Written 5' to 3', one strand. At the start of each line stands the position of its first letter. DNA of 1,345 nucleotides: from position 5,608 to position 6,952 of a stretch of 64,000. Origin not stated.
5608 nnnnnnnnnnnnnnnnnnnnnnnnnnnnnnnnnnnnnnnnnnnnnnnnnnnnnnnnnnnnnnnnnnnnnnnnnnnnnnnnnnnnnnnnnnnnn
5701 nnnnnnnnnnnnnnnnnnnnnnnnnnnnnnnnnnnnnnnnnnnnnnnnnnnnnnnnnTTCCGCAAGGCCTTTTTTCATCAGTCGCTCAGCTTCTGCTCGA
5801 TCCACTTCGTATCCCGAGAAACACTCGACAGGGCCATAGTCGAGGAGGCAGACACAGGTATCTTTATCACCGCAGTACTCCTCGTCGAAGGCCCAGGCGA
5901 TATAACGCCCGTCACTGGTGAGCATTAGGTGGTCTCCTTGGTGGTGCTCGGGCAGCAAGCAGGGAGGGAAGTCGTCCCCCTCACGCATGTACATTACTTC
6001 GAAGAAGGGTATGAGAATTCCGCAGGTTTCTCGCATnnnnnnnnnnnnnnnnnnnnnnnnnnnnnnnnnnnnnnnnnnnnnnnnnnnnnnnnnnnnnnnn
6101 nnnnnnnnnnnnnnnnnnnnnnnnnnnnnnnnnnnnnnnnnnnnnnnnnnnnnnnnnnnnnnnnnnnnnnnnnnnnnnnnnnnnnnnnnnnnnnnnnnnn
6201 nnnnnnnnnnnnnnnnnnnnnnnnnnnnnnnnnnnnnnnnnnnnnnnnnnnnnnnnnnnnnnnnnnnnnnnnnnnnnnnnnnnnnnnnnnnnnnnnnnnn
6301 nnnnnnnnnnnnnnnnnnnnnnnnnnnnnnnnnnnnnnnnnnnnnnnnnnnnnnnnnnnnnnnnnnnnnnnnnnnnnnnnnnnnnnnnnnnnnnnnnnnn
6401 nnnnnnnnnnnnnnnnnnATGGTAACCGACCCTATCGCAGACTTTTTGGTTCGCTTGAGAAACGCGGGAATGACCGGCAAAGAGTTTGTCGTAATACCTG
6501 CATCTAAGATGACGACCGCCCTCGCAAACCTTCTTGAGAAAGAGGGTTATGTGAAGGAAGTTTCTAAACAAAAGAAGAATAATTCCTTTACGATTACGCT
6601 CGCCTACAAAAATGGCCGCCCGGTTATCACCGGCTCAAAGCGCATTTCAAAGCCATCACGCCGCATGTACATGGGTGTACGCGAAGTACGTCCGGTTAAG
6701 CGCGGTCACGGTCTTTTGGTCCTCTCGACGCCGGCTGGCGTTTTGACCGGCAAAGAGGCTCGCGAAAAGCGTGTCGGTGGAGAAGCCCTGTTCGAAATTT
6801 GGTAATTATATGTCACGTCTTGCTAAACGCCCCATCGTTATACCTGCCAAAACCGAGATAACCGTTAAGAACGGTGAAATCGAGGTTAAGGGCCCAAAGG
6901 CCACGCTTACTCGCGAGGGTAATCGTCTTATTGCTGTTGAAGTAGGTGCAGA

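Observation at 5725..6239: Antisense small Cys/His protein gene between rplE and rpsN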

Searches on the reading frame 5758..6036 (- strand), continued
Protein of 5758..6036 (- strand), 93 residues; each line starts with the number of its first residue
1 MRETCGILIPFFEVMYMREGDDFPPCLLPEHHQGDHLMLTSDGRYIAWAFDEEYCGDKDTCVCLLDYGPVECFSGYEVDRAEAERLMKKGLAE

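Call 69: find_encoding_contigs(protein=P0033, flank=4000, max_places=2)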
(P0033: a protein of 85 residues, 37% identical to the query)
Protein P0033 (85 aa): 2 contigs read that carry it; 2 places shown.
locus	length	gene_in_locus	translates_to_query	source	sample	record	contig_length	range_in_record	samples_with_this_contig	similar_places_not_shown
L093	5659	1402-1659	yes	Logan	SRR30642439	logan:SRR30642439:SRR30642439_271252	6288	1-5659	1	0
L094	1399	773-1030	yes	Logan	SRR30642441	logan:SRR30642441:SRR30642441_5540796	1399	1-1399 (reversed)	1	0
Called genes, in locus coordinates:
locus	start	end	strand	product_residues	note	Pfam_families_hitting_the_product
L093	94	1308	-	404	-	PF01168:Ala_racemase_N, PF00842:Ala_racemase_C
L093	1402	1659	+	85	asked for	-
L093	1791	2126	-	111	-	PF02033:RBFA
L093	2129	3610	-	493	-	PF00009:GTP_EFTU, PF01926:MMR_HSR1, PF22042:EF-G_D2, PF11987:IF-2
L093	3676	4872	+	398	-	PF00266:Aminotran_5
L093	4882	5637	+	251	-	-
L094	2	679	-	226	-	?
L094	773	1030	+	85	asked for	-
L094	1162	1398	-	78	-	?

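Call 70: predict_structure(alignment_id=A4)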
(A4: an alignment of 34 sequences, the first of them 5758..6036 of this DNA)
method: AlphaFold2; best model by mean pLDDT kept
length: 93 residues; sequences in the alignment: 34
mean_pLDDT: 86.7   pTM: 0.74
mean pLDDT of the five models: 86.7, 85.9, 84.9, 84.6, 82.6
residues with pLDDT >= 90: 47; 70-90: 38; 50-70: 8; < 50: 0
segments of 3 or more residues with pLDDT < 50: none
pLDDT, mean of each block of 10 residues (from residue 1): 86 79 93 94 94 80 71 91 94 80
secondary structure, 60 per line:
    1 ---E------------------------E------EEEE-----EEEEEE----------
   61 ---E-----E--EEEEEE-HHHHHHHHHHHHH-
elements in order: E36-39 E45-50 E73-78 H80-92
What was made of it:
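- In the alignment-based model pLDDT is 79-94 over residues 1-40, which includes the part upstream of M38 (call 70).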

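Call 74: fold_search(model_id=the predicted structure, library=pdb)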
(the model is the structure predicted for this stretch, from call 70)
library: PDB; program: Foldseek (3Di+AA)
matches with E <= 10: 208; with E <= 0.001: 0
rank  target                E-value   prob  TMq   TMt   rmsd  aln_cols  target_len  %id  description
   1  1u00_A                4.9e-01  0.10  0.20  0.09  10.6        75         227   17  HscA substrate binding domain complexed with the IscU recognition peptide ELPPVKIHC (released 2004-10-05)
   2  7agv_B                8.6e-01  0.20  0.36  0.24   5.4        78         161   18  High-resolution structure of the K+/H+ antiporter subunit KhtT in complex with c-di-AMP (released 2021-03-31)
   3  4wv5_A                9.2e-01  0.09  0.21  0.14  10.9        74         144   14  HEAT SHOCK PROTEIN 70 SUBSTRATE BINDING DOMAIN (released 2015-01-14)
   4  8iyn                  9.8e-01  0.04  0.18  0.15   8.8        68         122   22  Crystal structure of LOV1 D33N mutant of phototropin from Klebsormidium nitens (released 2024-04-10)
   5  5a8b_B                1.1e+00  0.13  0.29  0.23   4.4        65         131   18  Structure of a parallel dimer of the aureochrome 1a LOV domain from Phaeodactylum tricornutum (released 2016-02-10)
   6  8il9                  1.2e+00  0.06  0.19  0.16   8.8        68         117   22  Crystal structure of the LOV1 Q122N mutant of Klebsormidium nitens phototropin (released 2024-03-06)
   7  7kzu                  1.3e+00  0.07  0.22  0.05  15.2        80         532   11  Quasi-intermediate state (Q) of a truncated Hsp70 DnaK fused with a substrate peptide (released 2021-05-12)
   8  5efw_A                1.3e+00  0.03  0.18  0.14   9.0        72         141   19  Crystal structure of LOV2-Zdk1 - the complex of oat LOV2 and the affibody protein Zdark1 (released 2016-07-20)
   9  7cy2                  1.5e+00  0.08  0.18  0.06   5.5        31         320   29  The open conformation of MSMEG_1954 from Mycobacterium smegmatis (released 2021-12-08)
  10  6jpv_B                1.5e+00  0.06  0.21  0.13  10.9        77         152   13  Structural analysis of AIMP2-DX2 and HSP70 interaction (released 2019-10-02)
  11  5e85                  1.5e+00  0.06  0.23  0.10  12.5        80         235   11  isolated SBD of BiP (released 2015-12-30)
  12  2v7y                  1.5e+00  0.05  0.21  0.05  13.2        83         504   11  Crystal structure of the molecular chaperone DnaK from Geobacillus kaustophilus HTA426 in post-ATP hydrolysis state (released 2008-04-08)
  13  4r5g_A                1.6e+00  0.06  0.22  0.10  12.6        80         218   12  Crystal structure of the DnaK C-terminus with the inhibitor PET-16 (released 2014-09-10)
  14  5dju_A                1.6e+00  0.03  0.18  0.14   9.1        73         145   18  Crystal structure of LOV2 (C450A) domain in complex with Zdk3 (released 2016-07-20)
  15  6jpv_A                1.7e+00  0.08  0.22  0.14   6.8        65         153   11  Structural analysis of AIMP2-DX2 and HSP70 interaction (released 2019-10-02)
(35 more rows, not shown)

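Call 87: search_protein_families(library=padloc, alignment_id=A4, max_evalue=0.1)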
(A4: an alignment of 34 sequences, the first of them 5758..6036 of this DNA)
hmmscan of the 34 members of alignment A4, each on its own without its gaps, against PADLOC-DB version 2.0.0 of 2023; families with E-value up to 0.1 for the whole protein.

A. member 1, window:5758-6036:- (93 aa): 0 families

B. families by the number of members that match (of 34 scanned): 0 families

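Call 88: search_protein_families(library=ncbifam, alignment_id=A4, max_evalue=0.1)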
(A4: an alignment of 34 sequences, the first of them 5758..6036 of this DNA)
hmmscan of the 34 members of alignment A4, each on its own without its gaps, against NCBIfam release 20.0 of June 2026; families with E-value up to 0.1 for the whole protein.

A. member 1, window:5758-6036:- (93 aa): 0 families

B. families by the number of members that match (of 34 scanned): 1 family
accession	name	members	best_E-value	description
NF006358.0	PRK08579.1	1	0.06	anaerobic ribonucleoside triphosphate reductase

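Call 91: fold_search(model_id=the predicted structure, library=viral)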
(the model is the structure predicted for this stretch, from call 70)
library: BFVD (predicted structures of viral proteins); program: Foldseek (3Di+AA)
matches with E <= 10: 418; with E <= 0.001: 0
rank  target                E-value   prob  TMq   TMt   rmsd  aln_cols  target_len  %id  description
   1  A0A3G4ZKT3            3.2e-01  0.47  0.32  0.20   6.2        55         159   18  Uncharacterized protein [Terrestrivirus sp.]
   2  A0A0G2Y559            4.3e-01  0.44  0.32  0.43   4.8        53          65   15  Uncharacterized protein [Acanthamoeba polyphaga mimivirus]
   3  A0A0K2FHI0            4.3e-01  0.44  0.31  0.30   3.8        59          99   10  Uncharacterized protein [Enterobacter phage phiEap-3]
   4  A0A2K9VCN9            4.3e-01  0.10  0.20  0.04   9.6        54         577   22  Glycosyl hydrolase [Lactobacillus phage Bacchae]
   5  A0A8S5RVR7            4.6e-01  0.18  0.31  0.19  10.6        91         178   12  Uncharacterized protein [Siphoviridae sp. ctHip2]
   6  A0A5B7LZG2            6.3e-01  0.44  0.43  0.45  12.0        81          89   17  (no name in the UniProt tables at hand)
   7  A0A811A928            6.3e-01  0.28  0.36  0.29  10.8        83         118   13  (no name in the UniProt tables at hand)
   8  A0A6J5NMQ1            6.7e-01  0.13  0.25  0.27   5.3        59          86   12  Uncharacterized protein [uncultured Caudovirales phage]
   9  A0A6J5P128            7.1e-01  0.41  0.36  0.43   5.1        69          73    9  Uncharacterized protein [uncultured Caudovirales phage]
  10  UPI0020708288         7.6e-01  0.44  0.33  0.30   3.8        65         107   14  (no name look-up for this kind of identifier)
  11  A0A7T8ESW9            9.1e-01  0.25  0.33  0.08   9.0        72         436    6  (no name in the UniProt tables at hand)
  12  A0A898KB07            9.7e-01  0.12  0.26  0.26  14.8        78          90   12  (no name in the UniProt tables at hand)
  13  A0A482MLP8            1.0e+00  0.06  0.21  0.09  11.9        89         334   12  Uncharacterized protein [Burkholderia phage BcepSauron]
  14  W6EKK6                1.1e+00  0.10  0.23  0.27   8.2        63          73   16  Uncharacterized protein [Rhizobium phage vB_RglS_P106B]
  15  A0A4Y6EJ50            1.1e+00  0.07  0.27  0.25  13.0        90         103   12  Uncharacterized protein [Gordonia phage Pupper]
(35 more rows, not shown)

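Call 93: search_protein_families(library=pfam, proteins=[L081:3416-3670:-, L081:3683-3904:-], max_evalue=0.001)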
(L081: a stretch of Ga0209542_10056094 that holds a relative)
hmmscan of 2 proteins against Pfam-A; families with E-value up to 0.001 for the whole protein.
L081:3416-3670:- (84 aa): 3 families
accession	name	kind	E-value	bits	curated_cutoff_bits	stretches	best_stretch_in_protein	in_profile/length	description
PF15738.11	YafQ_toxin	-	1e-05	26.2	30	1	1-81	2-84/88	Bacterial toxin of type II toxin-antitoxin system, YafQ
PF05016.21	ParE_toxin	-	0.00011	23.1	23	1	2-80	1-85/89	ParE toxin of type II toxin-antitoxin system, parDE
PF24732.2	ParE_like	-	0.00017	21.9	24.4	1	18-83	2-65/67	ParE-like toxin domain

L081:3683-3904:- (73 aa): 1 family
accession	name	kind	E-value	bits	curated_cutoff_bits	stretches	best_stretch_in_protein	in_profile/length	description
PF01402.27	RHH_1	-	4e-06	27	20.5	1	5-41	2-37/39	Ribbon-helix-helix protein, copG family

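Call 95: find_encoding_contigs(protein=P0008, flank=4000, max_places=2)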
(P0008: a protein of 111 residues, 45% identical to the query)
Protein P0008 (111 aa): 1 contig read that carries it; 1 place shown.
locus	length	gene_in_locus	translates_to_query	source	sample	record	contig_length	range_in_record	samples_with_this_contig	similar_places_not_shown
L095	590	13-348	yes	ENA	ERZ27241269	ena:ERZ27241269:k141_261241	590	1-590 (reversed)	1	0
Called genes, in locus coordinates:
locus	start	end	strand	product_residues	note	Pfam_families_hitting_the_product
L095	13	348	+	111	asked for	-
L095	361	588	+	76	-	?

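Call 96: find_encoding_contigs(protein=P0010, flank=4000, max_places=2)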
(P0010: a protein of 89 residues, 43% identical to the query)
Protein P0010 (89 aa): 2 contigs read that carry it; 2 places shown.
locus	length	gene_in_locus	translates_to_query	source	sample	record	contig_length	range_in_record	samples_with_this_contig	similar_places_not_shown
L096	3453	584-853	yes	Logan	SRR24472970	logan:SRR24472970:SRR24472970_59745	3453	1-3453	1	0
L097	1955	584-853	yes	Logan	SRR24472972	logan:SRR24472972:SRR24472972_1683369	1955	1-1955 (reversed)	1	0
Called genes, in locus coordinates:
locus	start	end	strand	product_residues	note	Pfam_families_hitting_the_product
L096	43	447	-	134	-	PF18029:Glyoxalase_6 (weak), PF22677:Ble-like_N (weak)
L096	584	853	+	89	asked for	-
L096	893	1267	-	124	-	-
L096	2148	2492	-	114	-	-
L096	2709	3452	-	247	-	?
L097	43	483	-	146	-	PF18029:Glyoxalase_6 (weak), PF22677:Ble-like_N (weak)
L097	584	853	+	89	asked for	-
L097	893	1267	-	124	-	-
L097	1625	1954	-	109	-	?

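Call 97: find_encoding_contigs(protein=P0003, flank=2000, max_places=2)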
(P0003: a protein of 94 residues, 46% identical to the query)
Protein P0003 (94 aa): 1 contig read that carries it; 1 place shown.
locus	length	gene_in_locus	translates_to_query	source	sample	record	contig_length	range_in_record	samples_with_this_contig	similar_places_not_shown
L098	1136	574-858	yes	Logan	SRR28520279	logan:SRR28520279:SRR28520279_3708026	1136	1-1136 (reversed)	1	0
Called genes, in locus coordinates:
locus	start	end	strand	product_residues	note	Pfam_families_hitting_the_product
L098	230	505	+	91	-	-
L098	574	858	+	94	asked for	-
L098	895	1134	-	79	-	?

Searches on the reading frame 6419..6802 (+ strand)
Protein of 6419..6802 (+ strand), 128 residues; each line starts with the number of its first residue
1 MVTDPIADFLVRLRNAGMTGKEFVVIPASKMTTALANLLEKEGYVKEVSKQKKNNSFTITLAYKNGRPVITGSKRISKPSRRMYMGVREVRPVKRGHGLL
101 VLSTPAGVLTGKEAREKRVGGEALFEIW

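Call 93: search_protein_families(library=pfam, proteins=[window:6419-6802:+], max_evalue=0.001)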
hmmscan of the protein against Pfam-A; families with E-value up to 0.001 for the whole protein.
window:6419-6802:+ (128 aa): 1 family
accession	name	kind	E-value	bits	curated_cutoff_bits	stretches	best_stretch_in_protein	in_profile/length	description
PF00410.24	Ribosomal_S8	-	5.6e-40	136.7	24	1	4-128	1-126/126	Ribosomal protein S8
